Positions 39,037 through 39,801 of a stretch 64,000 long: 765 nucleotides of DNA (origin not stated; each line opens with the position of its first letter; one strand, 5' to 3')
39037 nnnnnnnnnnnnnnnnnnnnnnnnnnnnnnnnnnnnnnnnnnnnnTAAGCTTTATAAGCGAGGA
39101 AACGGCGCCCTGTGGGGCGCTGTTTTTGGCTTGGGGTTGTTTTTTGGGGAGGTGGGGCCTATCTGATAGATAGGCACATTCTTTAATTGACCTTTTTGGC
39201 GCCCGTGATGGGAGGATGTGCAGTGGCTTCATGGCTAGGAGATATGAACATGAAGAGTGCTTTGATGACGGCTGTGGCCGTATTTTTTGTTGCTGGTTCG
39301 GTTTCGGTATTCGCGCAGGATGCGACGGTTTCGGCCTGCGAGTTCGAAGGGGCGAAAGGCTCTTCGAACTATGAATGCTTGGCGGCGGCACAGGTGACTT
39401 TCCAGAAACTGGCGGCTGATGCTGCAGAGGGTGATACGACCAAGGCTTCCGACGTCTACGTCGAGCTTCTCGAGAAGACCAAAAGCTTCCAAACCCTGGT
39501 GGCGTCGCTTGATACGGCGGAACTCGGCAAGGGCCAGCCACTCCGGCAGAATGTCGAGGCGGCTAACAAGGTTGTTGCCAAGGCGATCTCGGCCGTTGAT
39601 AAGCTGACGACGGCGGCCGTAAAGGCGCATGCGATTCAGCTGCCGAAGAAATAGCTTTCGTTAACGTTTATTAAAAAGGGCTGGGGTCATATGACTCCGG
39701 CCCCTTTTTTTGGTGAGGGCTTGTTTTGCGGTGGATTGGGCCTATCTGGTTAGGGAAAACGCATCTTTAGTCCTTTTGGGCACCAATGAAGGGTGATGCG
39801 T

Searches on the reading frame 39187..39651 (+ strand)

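Call 27: search_protein_families(library=pfam, proteins=[window:39187-39651:+], max_evalue=1)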
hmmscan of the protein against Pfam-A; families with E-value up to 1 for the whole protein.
window:39187-39651:+ (155 aa): 2 families
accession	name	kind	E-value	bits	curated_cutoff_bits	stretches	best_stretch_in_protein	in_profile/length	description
PF12995.12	DUF3879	-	0.042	13.9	27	1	79-108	106-135/181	Domain of unknown function, E. rectale Gene description (DUF3879)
PF18932.5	DUF5681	-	0.64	11.1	27.5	1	66-98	44-75/77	Family of unknown function (DUF5681)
